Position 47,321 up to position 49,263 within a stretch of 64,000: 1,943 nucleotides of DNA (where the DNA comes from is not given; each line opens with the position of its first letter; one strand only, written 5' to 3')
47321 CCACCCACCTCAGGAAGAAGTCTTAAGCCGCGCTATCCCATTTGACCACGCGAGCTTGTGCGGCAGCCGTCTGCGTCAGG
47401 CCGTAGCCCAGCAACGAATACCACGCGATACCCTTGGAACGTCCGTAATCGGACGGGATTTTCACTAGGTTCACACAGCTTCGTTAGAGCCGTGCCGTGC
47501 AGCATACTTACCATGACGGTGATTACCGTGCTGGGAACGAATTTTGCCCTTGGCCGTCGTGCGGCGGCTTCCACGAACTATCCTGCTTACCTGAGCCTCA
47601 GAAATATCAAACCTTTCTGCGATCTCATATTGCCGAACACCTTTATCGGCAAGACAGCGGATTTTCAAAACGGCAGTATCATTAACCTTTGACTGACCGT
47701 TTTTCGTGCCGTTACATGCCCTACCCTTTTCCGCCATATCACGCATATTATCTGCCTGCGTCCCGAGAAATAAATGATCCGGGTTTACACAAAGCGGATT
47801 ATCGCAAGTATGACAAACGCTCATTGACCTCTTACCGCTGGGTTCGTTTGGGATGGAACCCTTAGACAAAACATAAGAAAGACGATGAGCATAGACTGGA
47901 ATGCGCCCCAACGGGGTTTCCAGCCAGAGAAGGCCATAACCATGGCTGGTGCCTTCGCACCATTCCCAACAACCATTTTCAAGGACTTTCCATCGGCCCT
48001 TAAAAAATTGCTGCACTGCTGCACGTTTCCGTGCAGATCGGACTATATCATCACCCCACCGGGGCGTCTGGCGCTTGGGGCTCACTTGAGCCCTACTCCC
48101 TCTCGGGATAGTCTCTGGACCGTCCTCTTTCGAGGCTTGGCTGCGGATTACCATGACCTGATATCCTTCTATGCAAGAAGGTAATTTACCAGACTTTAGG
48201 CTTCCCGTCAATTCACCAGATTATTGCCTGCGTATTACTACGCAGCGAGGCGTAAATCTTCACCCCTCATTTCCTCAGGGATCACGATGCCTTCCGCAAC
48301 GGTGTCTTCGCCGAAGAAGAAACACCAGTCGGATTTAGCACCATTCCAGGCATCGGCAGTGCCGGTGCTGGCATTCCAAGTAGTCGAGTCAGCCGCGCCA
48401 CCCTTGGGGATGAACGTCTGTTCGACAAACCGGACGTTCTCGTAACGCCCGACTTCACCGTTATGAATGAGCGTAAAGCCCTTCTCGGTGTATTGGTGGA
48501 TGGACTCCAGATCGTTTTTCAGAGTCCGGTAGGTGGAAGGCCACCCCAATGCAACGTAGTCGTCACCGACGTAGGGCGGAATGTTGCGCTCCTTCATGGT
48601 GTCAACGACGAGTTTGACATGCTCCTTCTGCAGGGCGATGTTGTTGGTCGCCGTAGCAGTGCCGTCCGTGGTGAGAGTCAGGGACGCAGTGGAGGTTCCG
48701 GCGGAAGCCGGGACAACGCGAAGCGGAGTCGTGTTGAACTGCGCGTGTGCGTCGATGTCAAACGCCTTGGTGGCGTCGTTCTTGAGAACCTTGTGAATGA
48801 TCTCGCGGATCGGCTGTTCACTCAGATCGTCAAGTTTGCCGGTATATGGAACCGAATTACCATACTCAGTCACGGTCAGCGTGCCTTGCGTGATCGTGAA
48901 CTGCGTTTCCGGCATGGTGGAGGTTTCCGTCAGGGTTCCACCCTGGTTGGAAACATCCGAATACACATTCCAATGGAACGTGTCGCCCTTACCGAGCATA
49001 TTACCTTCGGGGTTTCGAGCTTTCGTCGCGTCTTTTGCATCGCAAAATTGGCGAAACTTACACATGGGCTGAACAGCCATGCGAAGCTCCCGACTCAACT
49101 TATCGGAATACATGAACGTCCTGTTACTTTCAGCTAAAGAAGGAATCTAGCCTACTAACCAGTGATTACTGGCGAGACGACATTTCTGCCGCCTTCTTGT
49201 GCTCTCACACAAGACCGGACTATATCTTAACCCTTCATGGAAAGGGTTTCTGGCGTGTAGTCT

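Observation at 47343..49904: Major capsid gene split into three exons by two group I-like introns, each with a different homing endonuclease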

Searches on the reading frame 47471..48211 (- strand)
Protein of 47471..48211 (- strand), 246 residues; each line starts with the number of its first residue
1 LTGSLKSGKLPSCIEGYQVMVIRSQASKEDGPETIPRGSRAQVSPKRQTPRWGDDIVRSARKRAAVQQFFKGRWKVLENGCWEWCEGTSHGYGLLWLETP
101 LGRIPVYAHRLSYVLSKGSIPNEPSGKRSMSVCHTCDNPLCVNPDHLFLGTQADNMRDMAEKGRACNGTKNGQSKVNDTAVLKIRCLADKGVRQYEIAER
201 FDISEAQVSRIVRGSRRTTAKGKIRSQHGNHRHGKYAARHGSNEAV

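Call 4: search_protein_families(library=pfam, proteins=[window:47471-48211:-], max_evalue=0.01)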
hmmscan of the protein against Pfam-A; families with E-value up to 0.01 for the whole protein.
window:47471-48211:- (246 aa): 5 families
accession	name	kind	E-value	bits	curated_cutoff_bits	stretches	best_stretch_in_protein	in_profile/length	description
PF13392.12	HNH_3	-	6.7e-09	35.7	24.8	1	106-157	1-46/46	HNH endonuclease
PF05551.17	zf-His_Me_endon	-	1.6e-07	32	27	1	105-167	33-102/131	Zinc-binding loop region of homing endonuclease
PF13384.12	HTH_23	-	0.00048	20.3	24.6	1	184-214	11-40/50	Homeodomain-like domain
PF24034.1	DUF7343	-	0.001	19.3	27.6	1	192-213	19-40/62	Domain of unknown function (DUF7343)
PF01381.28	HTH_3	-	0.0013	19.2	23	1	189-219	7-37/55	Helix-turn-helix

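Call 21: find_related_loci(query=window:47471-48211:-, collection=viral_contigs, flank=3000)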
Query window:47471-48211:- (246 aa) in viral_contigs; peptide patterns used: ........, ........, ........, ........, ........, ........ (x = any residue, [..] = any of these).
27 stretches matched a pattern; 17 encode a relative of the query (tblastn E <= 1e-3); 17 distinct loci.
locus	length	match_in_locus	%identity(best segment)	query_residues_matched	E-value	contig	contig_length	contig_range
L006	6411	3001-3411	45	76-216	5e-30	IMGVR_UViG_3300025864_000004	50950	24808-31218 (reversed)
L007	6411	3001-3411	45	76-216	5e-30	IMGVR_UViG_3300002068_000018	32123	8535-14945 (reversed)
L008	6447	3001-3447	41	58-216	1e-29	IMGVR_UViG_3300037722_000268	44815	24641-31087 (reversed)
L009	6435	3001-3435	42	63-213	2e-27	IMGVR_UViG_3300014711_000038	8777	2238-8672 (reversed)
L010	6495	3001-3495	37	81-237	1e-27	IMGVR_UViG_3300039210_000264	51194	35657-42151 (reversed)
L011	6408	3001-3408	41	78-216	2e-27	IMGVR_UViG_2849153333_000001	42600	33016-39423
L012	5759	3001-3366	43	79-213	2e-26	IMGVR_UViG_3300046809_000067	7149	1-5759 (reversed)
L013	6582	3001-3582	36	36-214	1e-25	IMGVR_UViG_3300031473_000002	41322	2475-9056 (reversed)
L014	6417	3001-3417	37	81-214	1e-24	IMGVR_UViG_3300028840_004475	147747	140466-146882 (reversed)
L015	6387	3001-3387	41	81-212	2e-23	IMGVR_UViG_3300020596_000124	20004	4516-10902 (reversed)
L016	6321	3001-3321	42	109-219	6e-23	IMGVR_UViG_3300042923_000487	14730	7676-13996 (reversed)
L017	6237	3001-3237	47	81-170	1e-18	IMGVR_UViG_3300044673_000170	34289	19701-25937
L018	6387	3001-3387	39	78-218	3e-18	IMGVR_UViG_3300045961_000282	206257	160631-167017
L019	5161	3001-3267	45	70-164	2e-17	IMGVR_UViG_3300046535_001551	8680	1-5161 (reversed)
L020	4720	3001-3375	39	81-220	2e-17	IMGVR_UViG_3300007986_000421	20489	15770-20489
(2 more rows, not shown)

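Call 25: search_solved_structures(query=window:47471-48154:-, max_evalue=1)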
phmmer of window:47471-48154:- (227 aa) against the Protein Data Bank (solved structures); distinct sequences matched with E-value up to 1: 4.
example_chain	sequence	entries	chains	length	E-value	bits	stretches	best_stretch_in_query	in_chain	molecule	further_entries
1hq8_A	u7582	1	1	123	0.1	15.1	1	51-91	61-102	NKG2-D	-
9lx0_C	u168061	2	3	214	0.1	15.1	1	109-214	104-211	Rho-related GTP-binding protein RhoG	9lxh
4pp8_A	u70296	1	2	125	0.11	15.1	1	51-91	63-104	NKG2-D type II integral membrane protein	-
6uka_A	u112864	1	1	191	0.99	11.9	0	109-175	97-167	Rho-related GTP-binding protein RhoG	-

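Call 33: find_homologous_proteins(query=window:47471-48154:-)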
Query window:47471-48154:- (227 aa): 1403 proteins with E <= 0.001 among 1469 candidates; the best 120 are listed.
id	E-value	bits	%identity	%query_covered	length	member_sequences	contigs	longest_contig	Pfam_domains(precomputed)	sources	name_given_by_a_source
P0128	3.5e-88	313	63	100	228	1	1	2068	PF13392.13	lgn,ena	-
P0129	3.2e-80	287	57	100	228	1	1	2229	PF13392.13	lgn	-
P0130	1.0e-77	279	57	99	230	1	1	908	PF13392.13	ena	-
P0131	2.8e-75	271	57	96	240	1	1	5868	PF13392.13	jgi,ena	-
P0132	9.7e-72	259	55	96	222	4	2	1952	PF13392.13,PF05551.18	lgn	-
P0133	1.1e-68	249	53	98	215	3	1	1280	PF13392.13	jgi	-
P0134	4.5e-66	241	50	100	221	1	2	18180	PF13392.13,PF05551.18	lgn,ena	-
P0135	1.1e-64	236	54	96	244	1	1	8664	PF13392.13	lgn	-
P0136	1.5e-64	236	53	96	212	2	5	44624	PF13392.13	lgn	-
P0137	2.8e-64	235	51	97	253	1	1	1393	PF13392.13,PF05551.18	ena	-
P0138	1.3e-63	232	51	96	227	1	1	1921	PF13392.13,PF05551.18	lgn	-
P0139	5.3e-63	230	53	94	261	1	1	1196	PF13384.13,PF01381.29,PF13392.13,PF13443.13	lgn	-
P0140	3.9e-62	228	50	97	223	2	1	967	PF13392.13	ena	-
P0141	8.9e-61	223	50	99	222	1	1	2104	PF13392.13,PF05551.18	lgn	-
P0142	2.0e-60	222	53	93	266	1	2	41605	PF13392.13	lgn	-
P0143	1.1e-58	216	50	93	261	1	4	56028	PF13384.13,PF13392.13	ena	-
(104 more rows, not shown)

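Call 35: find_encoding_contigs(protein=P0128, flank=2500, max_places=2)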
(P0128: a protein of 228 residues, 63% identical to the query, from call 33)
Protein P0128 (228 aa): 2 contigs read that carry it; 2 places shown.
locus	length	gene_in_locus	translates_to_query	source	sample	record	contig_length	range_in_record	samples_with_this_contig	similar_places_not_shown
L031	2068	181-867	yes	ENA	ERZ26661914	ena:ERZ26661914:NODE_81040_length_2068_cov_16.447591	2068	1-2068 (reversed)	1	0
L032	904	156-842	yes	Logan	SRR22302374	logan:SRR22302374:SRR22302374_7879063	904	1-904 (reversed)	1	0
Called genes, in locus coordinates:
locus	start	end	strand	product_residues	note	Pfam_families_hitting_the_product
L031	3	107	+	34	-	?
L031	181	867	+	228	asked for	PF13392:HNH_3 (faint)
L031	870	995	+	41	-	-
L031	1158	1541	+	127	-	-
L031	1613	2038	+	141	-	-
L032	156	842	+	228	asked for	PF13392:HNH_3 (faint)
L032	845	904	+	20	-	?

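Call 36: find_encoding_contigs(protein=P0136, flank=4000, max_places=3)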
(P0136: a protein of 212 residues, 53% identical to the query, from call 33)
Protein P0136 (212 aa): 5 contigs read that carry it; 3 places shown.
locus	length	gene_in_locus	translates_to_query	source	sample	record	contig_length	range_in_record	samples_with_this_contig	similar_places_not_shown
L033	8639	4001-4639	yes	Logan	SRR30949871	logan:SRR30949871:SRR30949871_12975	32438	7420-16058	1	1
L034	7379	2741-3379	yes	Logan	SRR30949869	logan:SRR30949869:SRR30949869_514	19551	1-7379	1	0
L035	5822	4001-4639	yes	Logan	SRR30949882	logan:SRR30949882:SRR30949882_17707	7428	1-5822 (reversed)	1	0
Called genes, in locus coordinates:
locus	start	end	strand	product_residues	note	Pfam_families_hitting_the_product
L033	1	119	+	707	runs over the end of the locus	PF23899:SU10_portal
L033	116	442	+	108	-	PF06147:DUF968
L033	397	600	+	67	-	-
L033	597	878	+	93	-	-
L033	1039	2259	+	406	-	-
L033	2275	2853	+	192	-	-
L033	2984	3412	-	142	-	PF00961:LAGLIDADG_1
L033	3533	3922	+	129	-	-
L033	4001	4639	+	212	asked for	PF13392:HNH_3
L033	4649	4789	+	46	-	-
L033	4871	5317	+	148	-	-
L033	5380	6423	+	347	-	PF13439:Glyco_transf_4, PF13579:Glyco_trans_4_4 (weak), PF26337:Gtf3_C (weak)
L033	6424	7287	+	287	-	PF01370:Epimerase, PF04321:RmlD_sub_bind, PF01073:3Beta_HSD (weak), PF07993:NAD_binding_4 (faint), PF02719:Polysacc_synt_2, PF16363:GDP_Man_Dehyd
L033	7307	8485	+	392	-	-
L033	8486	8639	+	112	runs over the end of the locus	PF07883:Cupin_2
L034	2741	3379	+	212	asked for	PF13392:HNH_3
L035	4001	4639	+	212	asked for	PF13392:HNH_3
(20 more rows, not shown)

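Call 37: find_encoding_contigs(protein=P0134, flank=4000, max_places=2)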
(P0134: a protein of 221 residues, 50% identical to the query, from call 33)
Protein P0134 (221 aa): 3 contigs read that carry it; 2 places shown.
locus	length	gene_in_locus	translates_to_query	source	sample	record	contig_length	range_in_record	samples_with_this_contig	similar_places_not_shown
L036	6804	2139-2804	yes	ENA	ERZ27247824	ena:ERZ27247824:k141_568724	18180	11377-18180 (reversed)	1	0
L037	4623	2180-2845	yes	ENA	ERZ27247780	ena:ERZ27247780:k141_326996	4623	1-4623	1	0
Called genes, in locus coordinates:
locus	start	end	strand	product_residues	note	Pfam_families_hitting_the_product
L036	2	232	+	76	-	?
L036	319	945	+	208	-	-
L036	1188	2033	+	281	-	-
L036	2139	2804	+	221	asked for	PF05551:zf-His_Me_endon, PF13392:HNH_3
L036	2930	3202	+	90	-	-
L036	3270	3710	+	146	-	-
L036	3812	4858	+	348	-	PF13439:Glyco_transf_4, PF13579:Glyco_trans_4_4 (weak), PF26337:Gtf3_C (weak)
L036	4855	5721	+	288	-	PF01370:Epimerase, PF04321:RmlD_sub_bind, PF07993:NAD_binding_4 (faint), PF01073:3Beta_HSD (weak), PF02719:Polysacc_synt_2, PF16363:GDP_Man_Dehyd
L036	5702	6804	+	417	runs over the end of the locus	-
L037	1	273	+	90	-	?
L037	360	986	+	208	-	-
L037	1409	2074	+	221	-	-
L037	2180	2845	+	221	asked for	PF05551:zf-His_Me_endon, PF13392:HNH_3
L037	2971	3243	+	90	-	-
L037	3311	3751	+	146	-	-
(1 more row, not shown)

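Call 38: find_encoding_contigs(protein=P0143, flank=4000, max_places=2)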
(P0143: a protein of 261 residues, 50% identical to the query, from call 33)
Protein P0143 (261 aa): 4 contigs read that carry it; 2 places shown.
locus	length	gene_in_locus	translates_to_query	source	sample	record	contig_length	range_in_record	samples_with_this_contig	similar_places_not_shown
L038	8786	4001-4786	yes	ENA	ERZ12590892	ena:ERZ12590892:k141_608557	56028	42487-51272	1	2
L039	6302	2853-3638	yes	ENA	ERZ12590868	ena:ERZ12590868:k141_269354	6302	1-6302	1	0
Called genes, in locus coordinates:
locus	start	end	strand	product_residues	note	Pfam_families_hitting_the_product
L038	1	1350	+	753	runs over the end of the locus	-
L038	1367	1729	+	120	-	-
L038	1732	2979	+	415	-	-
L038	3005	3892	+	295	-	-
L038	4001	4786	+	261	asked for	PF13392:HNH_3, PF13384:HTH_23 (faint)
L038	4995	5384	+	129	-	-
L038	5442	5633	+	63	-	-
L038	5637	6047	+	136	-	-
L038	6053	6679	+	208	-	PF24175:SU10_adaptor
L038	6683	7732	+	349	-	-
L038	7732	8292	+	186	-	PF14301:DUF4376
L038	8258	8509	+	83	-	-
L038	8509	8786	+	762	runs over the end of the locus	PF12195:End_beta_barrel (faint)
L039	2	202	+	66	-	?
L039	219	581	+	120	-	-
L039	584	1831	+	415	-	-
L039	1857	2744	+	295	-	-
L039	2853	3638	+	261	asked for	PF13392:HNH_3, PF13384:HTH_23 (faint)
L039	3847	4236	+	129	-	-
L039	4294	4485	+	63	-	-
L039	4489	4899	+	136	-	-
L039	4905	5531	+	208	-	PF24175:SU10_adaptor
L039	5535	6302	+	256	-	?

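Call 66: search_protein_families(library=phrogs, proteins=[window:47471-48154:-], max_evalue=0.00001)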
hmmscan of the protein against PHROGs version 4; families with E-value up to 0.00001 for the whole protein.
window:47471-48154:- (227 aa): 9 families
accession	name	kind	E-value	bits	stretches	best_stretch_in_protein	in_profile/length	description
phrog_1872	-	DNA, RNA and nucleotide metabolism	6.6e-30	105.2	1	44-160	16-129/166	endonuclease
phrog_59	-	DNA, RNA and nucleotide metabolism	9.5e-27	95.4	1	62-204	158-278/423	HNH endonuclease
phrog_826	-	DNA, RNA and nucleotide metabolism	1.1e-20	75.3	1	43-142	66-160/281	HNH endonuclease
phrog_6254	-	DNA, RNA and nucleotide metabolism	1.4e-19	71.9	1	59-195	11-150/154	HNH endonuclease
phrog_3593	-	DNA, RNA and nucleotide metabolism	2.6e-19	70.7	1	28-144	37-144/210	HNH endonuclease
phrog_1492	-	DNA, RNA and nucleotide metabolism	5.3e-10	40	1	70-149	95-168/414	HNH endonuclease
phrog_6156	-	DNA, RNA and nucleotide metabolism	3.2e-07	30.9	1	142-213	171-242/261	endonuclease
phrog_517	-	DNA, RNA and nucleotide metabolism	2.7e-06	29.3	1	154-195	83-124/128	HTH DNA binding protein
phrog_20467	-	DNA, RNA and nucleotide metabolism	7.3e-06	26.8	0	110-194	22-100/112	HNH endonuclease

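Call 85: search_dna_similar(query=window:47471-48154:-, collection=phages, mode=protein, max_rows=15)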
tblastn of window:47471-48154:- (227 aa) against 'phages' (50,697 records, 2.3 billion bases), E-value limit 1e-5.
Records with a match: 1274; places in all: 1660; records where one place covers at least 80% of the query: 7.
Best place of each record, by identity: 60-80% 5; <60% 1269.
By first word of the organism name: Klebsiella 318; Escherichia 209; Acinetobacter 99; Salmonella 70; Gordonia 61; Pseudomonas 57; Mycobacterium 46; Bacillus 38; Yersinia 37; Ralstonia 34; and 65 more.
By host as written in the record: - 210; Klebsiella pneumoniae 179; Escherichia coli 53; Gordonia terrae 3612 47; Acinetobacter baumannii 41; Mycobacterium smegmatis mc2 155 34; Pseudomonas aeruginosa 18; Klebsiella pneumoniae 135080 17; and 330 more.
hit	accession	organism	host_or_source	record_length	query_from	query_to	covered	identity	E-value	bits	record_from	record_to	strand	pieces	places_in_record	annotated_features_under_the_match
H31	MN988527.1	Rhizobium phage RHph_N3_19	Rhizobium phaseoli N3_19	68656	40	212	76%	37.6%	6e-21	96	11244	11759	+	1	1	HNH endonuclease protein | hypothetical protein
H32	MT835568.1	Bacteriophage sp.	human fecal samples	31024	62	212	67%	42.9%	6e-23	102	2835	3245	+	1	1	record has no annotation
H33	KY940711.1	Bradyrhizobium phage BDU-MI-1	Bradyrhizobium diazoefficiens USDA110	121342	13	195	81%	34.7%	5e-18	88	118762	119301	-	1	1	hypothetical protein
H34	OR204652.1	Escherichia phage pO111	Escherichia coli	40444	46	208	72%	38.6%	3e-19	91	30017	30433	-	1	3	HNH endonuclease motif protein | endonuclease I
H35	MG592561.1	Vibrio phage 1.191.O._10N.286.52.B4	Vibrio splendidus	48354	42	194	67%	41.1%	8e-26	110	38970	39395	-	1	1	hypothetical protein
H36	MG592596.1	Vibrio phage 1.232.O._10N.261.51.E11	Vibrio tasmaniensis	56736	51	197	65%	42.6%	5e-28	116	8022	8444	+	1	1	HNH nuclease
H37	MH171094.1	Streptomyces phage Nabi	Streptomyces griseus ATCC 10137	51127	20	198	79%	34.8%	1e-16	84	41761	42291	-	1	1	57: HNH endonuclease | 58: hypothetical protein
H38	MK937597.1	Gordonia phage Spooky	Gordonia terrae 3612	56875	48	205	70%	39.4%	1e-19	93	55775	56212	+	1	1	106: HNH endonuclease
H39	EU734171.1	Escherichia phage BA14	Escherichia coli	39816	6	198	85%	32.1%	3e-13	74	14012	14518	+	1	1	2.8: gp2.8 | 4.7: gp4.7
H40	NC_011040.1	Escherichia phage BA14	Escherichia coli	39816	6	198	85%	32.1%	3e-13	74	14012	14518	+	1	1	2.8: endonuclease | 4.7: gp4.7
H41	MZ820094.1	Streptomyces phage Jada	Streptomyces viridochromogenes DSM40736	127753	36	216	80%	33.7%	1e-17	87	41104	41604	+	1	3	47: hypothetical protein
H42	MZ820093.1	Streptomyces phage Forrest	Streptomyces viridochromogenes DSM40736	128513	36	216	80%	33.7%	1e-17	87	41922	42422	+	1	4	49: HNH endonuclease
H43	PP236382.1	Ralstonia phage QkW1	Ralstonia pseudosolanacearum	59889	40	195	69%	39.0%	2e-19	92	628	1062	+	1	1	hypothetical protein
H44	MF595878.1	Caldibacillus phage CBP1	Caldibacillus debilis GB1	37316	38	193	69%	38.6%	5e-22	99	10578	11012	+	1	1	HNH endonuclease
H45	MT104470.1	Pseudomonas phage MR7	-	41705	11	198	83%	32.0%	4e-10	65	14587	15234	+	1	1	hypothetical protein | putative DNA exonuclease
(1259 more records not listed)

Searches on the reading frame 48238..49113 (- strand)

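Call 67: search_protein_families(library=ncbifam, proteins=[window:48238-49113:-], max_evalue=0.001)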
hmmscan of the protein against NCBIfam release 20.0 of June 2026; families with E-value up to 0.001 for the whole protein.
window:48238-49113:- (291 aa): 1 family
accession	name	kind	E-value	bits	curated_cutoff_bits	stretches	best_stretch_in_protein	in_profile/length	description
TIGR04387.1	capsid_maj_N4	equivalog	3.7e-13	49.5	60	1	42-254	41-255/324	N4-gp56 family major capsid protein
